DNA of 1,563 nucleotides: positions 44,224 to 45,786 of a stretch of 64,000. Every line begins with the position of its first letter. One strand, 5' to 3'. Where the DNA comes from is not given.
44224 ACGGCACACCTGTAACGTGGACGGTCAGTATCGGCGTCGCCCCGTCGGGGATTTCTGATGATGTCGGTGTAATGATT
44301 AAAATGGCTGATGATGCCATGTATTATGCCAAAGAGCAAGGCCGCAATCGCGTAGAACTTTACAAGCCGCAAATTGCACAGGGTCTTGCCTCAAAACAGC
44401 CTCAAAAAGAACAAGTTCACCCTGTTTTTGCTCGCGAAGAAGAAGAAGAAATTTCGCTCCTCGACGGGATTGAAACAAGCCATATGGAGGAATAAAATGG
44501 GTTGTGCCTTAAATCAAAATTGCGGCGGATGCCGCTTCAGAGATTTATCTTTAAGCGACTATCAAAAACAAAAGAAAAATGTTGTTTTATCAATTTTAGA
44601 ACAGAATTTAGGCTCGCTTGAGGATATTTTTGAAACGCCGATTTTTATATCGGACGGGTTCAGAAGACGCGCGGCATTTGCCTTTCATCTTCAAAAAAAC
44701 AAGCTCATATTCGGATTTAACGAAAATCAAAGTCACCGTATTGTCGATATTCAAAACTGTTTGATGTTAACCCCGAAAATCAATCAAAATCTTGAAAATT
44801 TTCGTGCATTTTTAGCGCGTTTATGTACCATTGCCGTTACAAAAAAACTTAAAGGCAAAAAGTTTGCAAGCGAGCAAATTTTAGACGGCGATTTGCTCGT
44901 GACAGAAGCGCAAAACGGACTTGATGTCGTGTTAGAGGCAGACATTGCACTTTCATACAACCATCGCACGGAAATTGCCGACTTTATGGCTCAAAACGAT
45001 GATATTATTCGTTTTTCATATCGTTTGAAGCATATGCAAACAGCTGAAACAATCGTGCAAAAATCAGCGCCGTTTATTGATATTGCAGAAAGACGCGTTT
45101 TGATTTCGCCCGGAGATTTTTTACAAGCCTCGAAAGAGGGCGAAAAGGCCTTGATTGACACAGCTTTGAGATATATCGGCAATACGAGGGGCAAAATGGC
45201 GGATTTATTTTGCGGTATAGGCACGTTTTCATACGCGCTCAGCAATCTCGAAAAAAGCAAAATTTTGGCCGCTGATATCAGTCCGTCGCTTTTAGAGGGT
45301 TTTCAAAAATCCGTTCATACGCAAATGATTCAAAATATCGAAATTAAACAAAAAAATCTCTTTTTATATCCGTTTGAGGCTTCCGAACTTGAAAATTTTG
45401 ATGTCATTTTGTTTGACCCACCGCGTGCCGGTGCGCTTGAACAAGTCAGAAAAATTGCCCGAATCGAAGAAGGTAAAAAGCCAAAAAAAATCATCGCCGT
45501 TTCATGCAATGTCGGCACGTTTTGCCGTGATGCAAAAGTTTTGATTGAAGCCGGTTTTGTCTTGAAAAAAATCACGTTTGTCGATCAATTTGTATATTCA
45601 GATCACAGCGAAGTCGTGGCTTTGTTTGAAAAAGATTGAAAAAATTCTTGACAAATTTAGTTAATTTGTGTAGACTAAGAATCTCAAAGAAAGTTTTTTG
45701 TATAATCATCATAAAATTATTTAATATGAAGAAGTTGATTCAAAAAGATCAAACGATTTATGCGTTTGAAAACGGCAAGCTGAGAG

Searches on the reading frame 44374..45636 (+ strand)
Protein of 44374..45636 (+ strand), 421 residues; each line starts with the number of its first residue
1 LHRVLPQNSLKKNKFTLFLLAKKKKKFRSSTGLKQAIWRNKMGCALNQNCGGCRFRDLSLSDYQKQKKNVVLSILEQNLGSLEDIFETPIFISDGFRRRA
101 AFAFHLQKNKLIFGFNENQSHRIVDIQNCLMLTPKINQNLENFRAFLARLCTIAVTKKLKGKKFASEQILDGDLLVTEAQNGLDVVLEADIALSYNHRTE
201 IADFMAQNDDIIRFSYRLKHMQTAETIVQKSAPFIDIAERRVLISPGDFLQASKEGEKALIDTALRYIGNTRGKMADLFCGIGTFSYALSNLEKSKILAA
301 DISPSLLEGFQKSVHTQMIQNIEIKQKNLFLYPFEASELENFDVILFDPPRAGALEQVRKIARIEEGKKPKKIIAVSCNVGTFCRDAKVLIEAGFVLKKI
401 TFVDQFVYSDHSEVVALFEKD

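Call 20: search_protein_families(library=pfam, proteins=[window:44374-45636:+], max_evalue=0.001)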
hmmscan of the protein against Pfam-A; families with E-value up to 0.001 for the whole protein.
window:44374-45636:+ (421 aa): 5 families
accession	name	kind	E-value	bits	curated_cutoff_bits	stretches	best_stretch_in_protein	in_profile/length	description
PF05958.17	tRNA_U5-meth_tr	-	1.6e-18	67.3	23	2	67-324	9-253/357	tRNA (Uracil-5-)-methyltransferase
PF13847.12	Methyltransf_31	-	3e-07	30.7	27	1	274-377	6-110/145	Methyltransferase domain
PF05175.20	MTS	-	2.1e-05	24.7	23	1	271-352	31-109/170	Methyltransferase small domain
PF13649.12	Methyltransf_25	-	4e-05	24.7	27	1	277-346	3-69/97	Methyltransferase domain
PF00145.23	DNA_methylase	-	0.00019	21.4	22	1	274-350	2-70/324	C-5 cytosine-specific DNA methylase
